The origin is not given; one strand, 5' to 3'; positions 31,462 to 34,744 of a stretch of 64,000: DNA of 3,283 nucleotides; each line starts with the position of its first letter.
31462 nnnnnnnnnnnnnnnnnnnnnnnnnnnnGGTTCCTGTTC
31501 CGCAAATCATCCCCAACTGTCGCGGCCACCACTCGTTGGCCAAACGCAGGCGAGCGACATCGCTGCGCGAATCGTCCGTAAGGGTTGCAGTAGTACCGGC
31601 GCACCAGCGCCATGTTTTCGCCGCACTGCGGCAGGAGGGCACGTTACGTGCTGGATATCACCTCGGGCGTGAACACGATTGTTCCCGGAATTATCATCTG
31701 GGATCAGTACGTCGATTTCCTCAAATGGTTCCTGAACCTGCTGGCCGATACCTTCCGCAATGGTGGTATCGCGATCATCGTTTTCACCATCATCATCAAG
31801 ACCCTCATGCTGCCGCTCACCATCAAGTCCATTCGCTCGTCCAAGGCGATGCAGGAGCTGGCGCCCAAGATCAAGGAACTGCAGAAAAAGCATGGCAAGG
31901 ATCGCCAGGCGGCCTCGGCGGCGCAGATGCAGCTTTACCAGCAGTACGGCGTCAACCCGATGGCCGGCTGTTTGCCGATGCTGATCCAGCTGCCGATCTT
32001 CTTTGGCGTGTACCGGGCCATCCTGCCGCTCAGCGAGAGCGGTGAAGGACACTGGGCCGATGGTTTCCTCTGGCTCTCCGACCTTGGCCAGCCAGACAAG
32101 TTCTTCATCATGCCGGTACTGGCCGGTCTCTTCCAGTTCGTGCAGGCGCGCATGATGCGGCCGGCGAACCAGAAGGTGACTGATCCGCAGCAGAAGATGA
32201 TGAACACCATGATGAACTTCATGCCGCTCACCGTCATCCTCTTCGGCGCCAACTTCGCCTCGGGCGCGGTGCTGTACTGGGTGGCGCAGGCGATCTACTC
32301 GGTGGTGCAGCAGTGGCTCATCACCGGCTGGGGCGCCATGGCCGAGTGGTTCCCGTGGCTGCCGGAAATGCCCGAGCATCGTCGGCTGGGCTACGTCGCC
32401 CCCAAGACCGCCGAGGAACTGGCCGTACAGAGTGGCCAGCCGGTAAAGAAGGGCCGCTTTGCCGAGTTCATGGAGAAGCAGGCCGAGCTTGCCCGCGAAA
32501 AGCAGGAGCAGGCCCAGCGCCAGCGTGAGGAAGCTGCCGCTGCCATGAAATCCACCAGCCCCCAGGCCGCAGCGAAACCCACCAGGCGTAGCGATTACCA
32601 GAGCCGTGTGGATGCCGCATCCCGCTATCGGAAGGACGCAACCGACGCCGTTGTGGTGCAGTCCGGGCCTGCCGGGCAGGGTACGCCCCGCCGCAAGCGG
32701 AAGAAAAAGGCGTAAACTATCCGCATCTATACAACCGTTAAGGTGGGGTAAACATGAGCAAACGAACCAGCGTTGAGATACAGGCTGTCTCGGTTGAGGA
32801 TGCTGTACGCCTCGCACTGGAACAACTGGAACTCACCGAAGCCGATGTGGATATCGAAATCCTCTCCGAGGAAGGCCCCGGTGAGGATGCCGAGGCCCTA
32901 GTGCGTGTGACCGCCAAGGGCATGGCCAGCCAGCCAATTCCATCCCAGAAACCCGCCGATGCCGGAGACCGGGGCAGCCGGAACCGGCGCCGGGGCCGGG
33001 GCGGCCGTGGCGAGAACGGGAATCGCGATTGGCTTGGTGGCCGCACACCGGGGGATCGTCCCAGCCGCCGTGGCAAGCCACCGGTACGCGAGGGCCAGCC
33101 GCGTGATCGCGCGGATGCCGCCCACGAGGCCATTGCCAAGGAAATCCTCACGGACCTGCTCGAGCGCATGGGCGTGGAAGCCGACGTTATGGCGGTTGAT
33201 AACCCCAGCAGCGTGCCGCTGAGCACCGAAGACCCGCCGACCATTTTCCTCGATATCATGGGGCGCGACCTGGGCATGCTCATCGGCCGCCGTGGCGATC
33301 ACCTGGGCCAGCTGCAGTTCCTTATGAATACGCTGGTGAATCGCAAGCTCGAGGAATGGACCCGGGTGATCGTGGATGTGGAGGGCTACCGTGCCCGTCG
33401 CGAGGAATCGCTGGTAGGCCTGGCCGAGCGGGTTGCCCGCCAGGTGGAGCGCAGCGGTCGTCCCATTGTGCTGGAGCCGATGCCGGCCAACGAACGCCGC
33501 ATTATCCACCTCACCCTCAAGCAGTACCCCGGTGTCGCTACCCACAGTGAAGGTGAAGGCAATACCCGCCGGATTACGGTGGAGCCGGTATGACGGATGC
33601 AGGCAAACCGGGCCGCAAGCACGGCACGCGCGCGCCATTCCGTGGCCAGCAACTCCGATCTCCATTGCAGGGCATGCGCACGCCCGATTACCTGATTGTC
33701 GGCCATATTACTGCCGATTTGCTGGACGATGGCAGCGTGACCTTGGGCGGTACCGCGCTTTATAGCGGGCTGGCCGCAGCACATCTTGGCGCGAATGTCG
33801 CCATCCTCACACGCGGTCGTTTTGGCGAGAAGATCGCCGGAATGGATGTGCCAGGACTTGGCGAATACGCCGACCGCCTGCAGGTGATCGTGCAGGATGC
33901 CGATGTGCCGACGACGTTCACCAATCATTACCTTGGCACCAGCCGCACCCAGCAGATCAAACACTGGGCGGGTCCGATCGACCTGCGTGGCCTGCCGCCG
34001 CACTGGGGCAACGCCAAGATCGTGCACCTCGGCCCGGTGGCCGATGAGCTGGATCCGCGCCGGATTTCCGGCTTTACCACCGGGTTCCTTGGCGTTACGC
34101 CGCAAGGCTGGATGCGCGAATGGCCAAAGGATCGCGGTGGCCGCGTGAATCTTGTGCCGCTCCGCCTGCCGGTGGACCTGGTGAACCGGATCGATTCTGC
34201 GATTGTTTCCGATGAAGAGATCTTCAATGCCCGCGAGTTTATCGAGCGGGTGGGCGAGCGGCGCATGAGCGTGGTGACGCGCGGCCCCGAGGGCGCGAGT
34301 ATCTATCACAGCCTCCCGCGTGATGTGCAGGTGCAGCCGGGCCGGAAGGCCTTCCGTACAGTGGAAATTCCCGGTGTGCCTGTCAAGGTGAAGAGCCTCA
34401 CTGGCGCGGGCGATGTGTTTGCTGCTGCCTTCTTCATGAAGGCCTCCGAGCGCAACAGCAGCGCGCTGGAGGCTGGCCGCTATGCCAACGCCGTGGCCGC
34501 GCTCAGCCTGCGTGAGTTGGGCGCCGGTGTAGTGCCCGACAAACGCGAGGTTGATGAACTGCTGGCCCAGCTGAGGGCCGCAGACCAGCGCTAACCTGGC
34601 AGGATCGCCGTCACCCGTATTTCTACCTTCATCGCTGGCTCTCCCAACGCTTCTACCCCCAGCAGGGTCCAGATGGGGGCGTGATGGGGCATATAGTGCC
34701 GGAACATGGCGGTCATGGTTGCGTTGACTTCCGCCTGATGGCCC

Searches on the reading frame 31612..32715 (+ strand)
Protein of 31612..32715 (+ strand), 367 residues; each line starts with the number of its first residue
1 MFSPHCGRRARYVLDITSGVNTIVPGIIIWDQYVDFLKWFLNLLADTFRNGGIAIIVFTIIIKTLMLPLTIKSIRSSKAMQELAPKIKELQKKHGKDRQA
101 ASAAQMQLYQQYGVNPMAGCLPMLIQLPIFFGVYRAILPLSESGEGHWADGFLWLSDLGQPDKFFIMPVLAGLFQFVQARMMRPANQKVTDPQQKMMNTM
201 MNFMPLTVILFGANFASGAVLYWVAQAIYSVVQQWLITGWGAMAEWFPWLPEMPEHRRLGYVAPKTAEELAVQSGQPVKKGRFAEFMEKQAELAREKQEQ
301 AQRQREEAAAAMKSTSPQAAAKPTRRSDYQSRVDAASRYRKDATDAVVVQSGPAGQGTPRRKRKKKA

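Call 7: search_protein_families(library=pfam, proteins=[window:31612-32715:+])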
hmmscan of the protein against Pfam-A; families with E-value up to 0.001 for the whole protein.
window:31612-32715:+ (367 aa): 1 family
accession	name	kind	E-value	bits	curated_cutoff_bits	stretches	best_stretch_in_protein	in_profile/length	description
PF02096.25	60KD_IMP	-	3.8e-56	190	35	1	52-238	2-162/163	60Kd inner membrane protein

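Call 8: search_protein_families(library=ncbifam, proteins=[window:31612-32715:+])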
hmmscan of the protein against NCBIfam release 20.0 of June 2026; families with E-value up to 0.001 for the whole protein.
window:31612-32715:+ (367 aa): 21 families
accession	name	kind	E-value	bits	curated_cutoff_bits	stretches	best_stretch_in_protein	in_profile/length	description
TIGR03592.1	yidC_oxa1_cterm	subfamily_domain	3.6e-59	200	84.3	1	52-238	3-190/191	membrane protein insertase YidC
NF002357.0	PRK01318.2-4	equivalog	1.2e-52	179.4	479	1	39-237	323-512/532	membrane protein insertase YidC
NF002803.0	PRK02944.1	equivalog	1.8e-52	178.3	377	1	29-239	35-242/255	YidC family membrane integrase SpoIIIJ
NF002352.0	PRK01318.1-3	equivalog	3.7e-51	174.9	447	1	36-238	357-549/562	membrane protein insertase YidC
NF002351.0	PRK01318.1-1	equivalog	7.4e-44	150.4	740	1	37-237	339-530/545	membrane protein insertase YidC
NF002353.0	PRK01318.1-4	equivalog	5.7e-42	144.1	365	1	39-238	365-573/596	membrane protein insertase YidC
NF002354.0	PRK01318.2-1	equivalog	3.1e-40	138.2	1094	1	40-237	342-530/548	membrane protein insertase YidC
NF002899.0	PRK03449.1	equivalog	1.1e-34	120.2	276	2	44-144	25-125/359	membrane protein insertase YidC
NF002355.0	PRK01318.2-2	equivalog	5.1e-34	117.7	891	1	36-237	382-593/602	membrane protein insertase YidC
NF002350.0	PRK01315.1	equivalog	2e-33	115.9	282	1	46-138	37-129/329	membrane protein insertase YidC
NF002356.0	PRK01318.2-3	equivalog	3.7e-33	114.8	460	1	42-238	364-572/627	membrane protein insertase YidC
NF002168.0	PRK01001.1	equivalog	4.6e-32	111.3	670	1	51-237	576-774/795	membrane protein insertase YidC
NF002359.0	PRK01318.2-6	equivalog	1.4e-28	99.6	600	1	26-227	357-567/624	membrane protein insertase YidC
NF002687.0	PRK02463.1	equivalog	9.9e-27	93.6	425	1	27-238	35-248/307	membrane protein insertase YidC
NF002358.0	PRK01318.2-5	equivalog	8.9e-26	90.8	605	1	40-237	330-535/545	membrane protein insertase YidC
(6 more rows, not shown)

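Call 13: find_related_loci(query=window:31612-32715:+, collection=genome_contigs, flank=10000)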
Query window:31612-32715:+ (367 aa) in genome_contigs; peptide patterns used: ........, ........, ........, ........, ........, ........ (x = any residue, [..] = any of these).
409 stretches matched a pattern; 16 encode a relative of the query (tblastn E <= 1e-3); 15 distinct loci.
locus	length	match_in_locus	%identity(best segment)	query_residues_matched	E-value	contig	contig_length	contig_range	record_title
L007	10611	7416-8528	82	2-367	0e+0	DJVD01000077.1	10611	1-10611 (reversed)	MAG TPA_asm: Chloroflexi bacterium UBA6265 UBA6265_contig_59572, whole genome shotgun sequence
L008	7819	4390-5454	77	2-348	0e+0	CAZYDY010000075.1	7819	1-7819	MAG TPA_asm: uncultured Sphaerobacteraceae bacterium isolate SRP220891_co3_68 genome assembly, contig: NODE_16553_length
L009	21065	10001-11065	74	5-355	8e-168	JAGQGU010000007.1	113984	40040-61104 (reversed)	MAG: Thermomicrobiales bacterium isolate HKST-UBA75 2009_1281, whole genome shotgun sequence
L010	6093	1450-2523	62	5-365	6e-146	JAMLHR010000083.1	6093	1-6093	MAG: Thermomicrobiales bacterium isolate ACE_NR_CHLO14 ACE_NR_CHLO14_83, whole genome shotgun sequence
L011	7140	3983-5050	62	6-356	2e-143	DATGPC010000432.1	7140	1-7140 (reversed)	MAG TPA_asm: Thermomicrobiales bacterium isolate SMAG_U10385 k141_2610815, whole genome shotgun sequence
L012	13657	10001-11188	55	7-367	9e-143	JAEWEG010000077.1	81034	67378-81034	MAG: Chloroflexota bacterium isolate OH_PBlB_136 k127_293626, whole genome shotgun sequence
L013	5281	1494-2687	55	4-367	9e-144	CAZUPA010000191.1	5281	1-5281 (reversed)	MAG TPA_asm: uncultured Sphaerobacteraceae bacterium isolate SRP344714_co2_29 genome assembly, contig: NODE_40775_length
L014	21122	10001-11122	56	16-367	9e-135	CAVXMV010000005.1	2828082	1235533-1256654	MAG: uncultured Chloroflexia bacterium isolate MFD02840.bin.2.2 genome assembly, contig: contig_5254, whole genome shotg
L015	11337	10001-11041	81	1-344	0e+0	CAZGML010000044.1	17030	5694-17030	MAG TPA_asm: uncultured Sphaerobacteraceae bacterium isolate SRP187154_co1_308 genome assembly, contig: NODE_4084_length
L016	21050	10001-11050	55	23-354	2e-124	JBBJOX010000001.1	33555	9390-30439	MAG: Thermomicrobiales bacterium isolate RDP_SRG_02 MBC-RDOWN_F0-S0_413, whole genome shotgun sequence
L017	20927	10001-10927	62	5-303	1e-119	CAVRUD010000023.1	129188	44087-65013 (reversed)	MAG: uncultured Chloroflexia bacterium isolate MFD02840.bin.2.110 genome assembly, contig: contig_62004, whole genome sh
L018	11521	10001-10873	62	23-310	3e-116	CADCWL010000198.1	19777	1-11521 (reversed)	MAG: uncultured Thermomicrobiales bacterium isolate AVDCRST_MAG19 genome assembly, contig: NODE556, whole genome shotgun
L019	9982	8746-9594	60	7-290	8e-110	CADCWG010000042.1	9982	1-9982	MAG: uncultured Thermomicrobiales bacterium isolate AVDCRST_MAG49 genome assembly, contig: NODE1511, whole genome shotgu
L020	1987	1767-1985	75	27-99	2e-32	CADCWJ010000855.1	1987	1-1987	MAG: uncultured Thermomicrobiales bacterium isolate AVDCRST_MAG87 genome assembly, contig: k137_935889, whole genome sho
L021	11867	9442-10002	34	49-236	1e-22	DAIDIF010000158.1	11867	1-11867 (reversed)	MAG TPA_asm: Acidobacteria bacterium isolate clean14 k141_350368, whole genome shotgun sequence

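Call 47: search_dna_similar(query=window:31612-32715:+, collection=plasmids, mode=protein, max_rows=10)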
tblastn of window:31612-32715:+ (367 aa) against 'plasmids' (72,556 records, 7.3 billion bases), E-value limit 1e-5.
Records with a match: 120; places in all: 125; records where one place covers at least 80% of the query: 0.
Best place of each record, by identity: <60% 120.
By first word of the organism name: Phaeobacter 24; Leisingera 15; Staphylococcus 11; Bacillus 6; Acinetobacter 4; Paenibacillus 4; Escherichia 4; Sinorhizobium 4; Listeria 3; Pasteurella 3; and 34 more.
By predicted mobility (MOB-suite, as given by PLSDB): non-mobilizable 106; mobilizable 10; conjugative 4.
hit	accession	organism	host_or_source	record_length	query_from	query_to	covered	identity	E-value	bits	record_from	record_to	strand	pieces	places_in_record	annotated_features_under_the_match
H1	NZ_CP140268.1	Priestia megaterium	Single cell,ginseng rhizosphere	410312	30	239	57%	41.4%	3e-33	138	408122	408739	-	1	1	spoIIIJ: YidC family membrane integrase SpoIIIJ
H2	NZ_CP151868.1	Bacillus thuringiensis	tobacco,mixed culture,leaves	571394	29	239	57%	39.2%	3e-33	138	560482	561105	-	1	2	spoIIIJ: YidC family membrane integrase SpoIIIJ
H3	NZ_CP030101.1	Listeria monocytogenes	Environment,water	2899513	30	239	57%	39.3%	2e-32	135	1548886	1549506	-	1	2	none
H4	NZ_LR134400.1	Listeria monocytogenes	Homo sapiens,Vein blood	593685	30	239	57%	39.3%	2e-32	135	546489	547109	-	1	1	yidC: membrane protein insertase YidC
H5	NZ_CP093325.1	Bacillus sp. N5-665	whole organism,peat soil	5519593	29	239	57%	38.7%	2e-32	135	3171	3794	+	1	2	none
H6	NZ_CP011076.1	Brevibacillus laterosporus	Oryza sativa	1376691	17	238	60%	35.6%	5e-22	105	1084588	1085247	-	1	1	none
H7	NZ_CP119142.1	Neisseria gonorrhoeae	Homo sapiens,whole organism,synovial ...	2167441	37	238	55%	39.1%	4e-32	134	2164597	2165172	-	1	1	none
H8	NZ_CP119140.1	Neisseria gonorrhoeae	Homo sapiens,whole organism,blood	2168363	37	238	55%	39.1%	4e-32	134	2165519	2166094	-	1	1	none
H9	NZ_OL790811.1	Proteus mirabilis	-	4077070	15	237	61%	35.3%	3e-26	117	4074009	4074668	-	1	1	none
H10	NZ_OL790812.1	Proteus mirabilis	-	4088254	15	237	61%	35.3%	3e-26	117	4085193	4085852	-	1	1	none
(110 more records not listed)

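Call 55: search_dna_similar(query=L021:5864-7285:-, collection=plasmids, mode=protein, max_rows=60, max_evalue=1e-20)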
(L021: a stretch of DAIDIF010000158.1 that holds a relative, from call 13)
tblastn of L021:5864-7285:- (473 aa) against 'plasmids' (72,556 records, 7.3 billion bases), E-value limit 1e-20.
Records with a match: 55; places in all: 55; records where one place covers at least 80% of the query: 34.
Best place of each record, by identity: <60% 55.
By first word of the organism name: Paracoccus 5; Escherichia 4; Acinetobacter 4; Sinorhizobium 4; Pasteurella 3; Listeria 2; Paenibacillus 2; Bacillus 2; Klebsiella 2; Proteus 2; and 24 more.
By predicted mobility (MOB-suite, as given by PLSDB): non-mobilizable 44; mobilizable 7; conjugative 4.
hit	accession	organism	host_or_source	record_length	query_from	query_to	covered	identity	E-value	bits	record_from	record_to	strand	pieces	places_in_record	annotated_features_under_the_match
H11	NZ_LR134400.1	Listeria monocytogenes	Homo sapiens,Vein blood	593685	22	473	96%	43.9%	3e-113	374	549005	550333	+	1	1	dnaA: chromosomal replication initiator protein DnaA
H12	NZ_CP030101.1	Listeria monocytogenes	Environment,water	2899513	22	473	96%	43.9%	3e-113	374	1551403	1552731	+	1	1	none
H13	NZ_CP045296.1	Paenibacillus cellulositrophicus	cell culture,Thai soil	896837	23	473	95%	44.0%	2e-105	352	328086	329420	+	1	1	dnaA: chromosomal replication initiator protein DnaA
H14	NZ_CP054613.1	Paenibacillus cellulosilyticus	cell culture,soil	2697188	14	473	97%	43.0%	6e-109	362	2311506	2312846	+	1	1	none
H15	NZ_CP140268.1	Priestia megaterium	Single cell,ginseng rhizosphere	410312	20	473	96%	42.9%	7e-112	370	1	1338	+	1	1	dnaA: chromosomal replication initiator protein DnaA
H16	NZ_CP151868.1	Bacillus thuringiensis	tobacco,mixed culture,leaves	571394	20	473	96%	42.4%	1e-110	366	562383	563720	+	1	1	dnaA: chromosomal replication initiator protein DnaA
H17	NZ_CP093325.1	Bacillus sp. N5-665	whole organism,peat soil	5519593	20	473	96%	42.2%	2e-110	366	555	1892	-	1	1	none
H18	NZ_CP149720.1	Clostridioides difficile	-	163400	22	454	92%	43.7%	2e-110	365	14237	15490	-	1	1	dnaA: chromosomal replication initiator protein DnaA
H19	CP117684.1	Latilactobacillus curvatus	Pig,Single cell,feces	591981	20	473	96%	41.2%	1e-99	335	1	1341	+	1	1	dnaA: chromosomal replication initiator protein DnaA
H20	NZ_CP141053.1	Paracoccus denitrificans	-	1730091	18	465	95%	41.0%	6e-94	318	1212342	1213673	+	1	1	none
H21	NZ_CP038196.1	Paracoccus versutus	single cell,soil adjacent to the roots ...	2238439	18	462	94%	41.3%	1e-97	328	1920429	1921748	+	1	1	none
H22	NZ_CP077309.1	Enterobacter hormaechei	-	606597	25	468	94%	41.1%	1e-91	311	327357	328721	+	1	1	dnaA: chromosomal replication initiator protein DnaA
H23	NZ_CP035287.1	Paracoccus versutus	whole organism,soil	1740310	27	462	92%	41.9%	2e-97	328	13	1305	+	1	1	none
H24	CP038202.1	Paracoccus ferrooxidans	single cell,bioreactor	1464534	27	462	92%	41.9%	3e-97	328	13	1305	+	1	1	dnaA: chromosomal replication initiator protein DnaA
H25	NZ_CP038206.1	Paracoccus pantotrophus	single cell,soil associated with ...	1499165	27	465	93%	41.4%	4e-97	327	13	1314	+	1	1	none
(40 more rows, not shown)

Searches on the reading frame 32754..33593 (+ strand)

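Call 7: search_protein_families(library=pfam, proteins=[window:32754-33593:+])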
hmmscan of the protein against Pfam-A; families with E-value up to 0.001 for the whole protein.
window:32754-33593:+ (279 aa): 3 families
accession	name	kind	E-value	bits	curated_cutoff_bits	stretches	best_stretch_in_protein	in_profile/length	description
PF01424.28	R3H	-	3e-18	66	26.8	1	219-278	2-60/60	R3H domain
PF14804.11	Jag_N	-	2.8e-06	28.1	25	1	10-40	2-32/50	Jag N-terminus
PF13083.13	KH_KhpA-B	-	4.7e-06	26.9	32.1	1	148-202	12-69/73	KhpA/KhpB, KH domain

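Call 8: search_protein_families(library=ncbifam, proteins=[window:32754-33593:+])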
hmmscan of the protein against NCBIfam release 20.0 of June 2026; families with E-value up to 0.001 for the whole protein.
window:32754-33593:+ (279 aa): 1 family
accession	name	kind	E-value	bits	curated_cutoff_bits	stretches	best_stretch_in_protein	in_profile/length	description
NF041568.1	Jag_EloR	equivalog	4.5e-49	167.2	145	1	7-278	2-203/203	RNA-binding cell elongation regulator Jag/EloR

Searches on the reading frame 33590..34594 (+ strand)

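Call 7: search_protein_families(library=pfam, proteins=[window:33590-34594:+])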
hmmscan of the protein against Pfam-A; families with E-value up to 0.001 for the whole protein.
window:33590-34594:+ (334 aa): 1 family
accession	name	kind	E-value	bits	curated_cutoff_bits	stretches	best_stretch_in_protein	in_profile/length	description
PF00294.29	PfkB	-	1.2e-12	48.2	25.8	1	213-314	204-297/302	pfkB family carbohydrate kinase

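Call 8: search_protein_families(library=ncbifam, proteins=[window:33590-34594:+])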
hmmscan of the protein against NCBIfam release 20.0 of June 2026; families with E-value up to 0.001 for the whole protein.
window:33590-34594:+ (334 aa): 8 families
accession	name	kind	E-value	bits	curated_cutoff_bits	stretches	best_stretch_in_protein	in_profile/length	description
TIGR04382.1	myo_inos_iolC_N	equivalog_domain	1.6e-10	40.8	300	1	224-324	220-308/309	5-dehydro-2-deoxygluconokinase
NF053626.1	RibKinHalex1628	equivalog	5e-08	32.8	330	1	219-326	197-292/293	ATP-dependent ribose-1-phosphate kinase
TIGR02152.1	D_ribokin_bact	equivalog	8.3e-08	31.9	299.65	1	256-322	231-297/298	ribokinase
TIGR02198.1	rfaE_dom_I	equivalog_domain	4.3e-06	26.1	345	1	204-315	207-305/315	D-glycero-beta-D-manno-heptose-7-phosphate kinase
NF047869.1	myo_kin_aldol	exception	9.5e-06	24.2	600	1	210-328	224-334/586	bifunctional 5-dehydro-2-deoxygluconokinase/5-dehydro-2-deoxyphosphogluconate aldolase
NF008353.0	PRK11142.1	equivalog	1.4e-05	24.8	341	1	258-327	236-305/307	ribokinase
TIGR03168.1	1-PFK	subfamily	4.3e-05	22.6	216.4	1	262-329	238-303/305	hexose kinase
TIGR03828.1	pfkB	equivalog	0.00028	20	292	1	263-328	239-302/305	1-phosphofructokinase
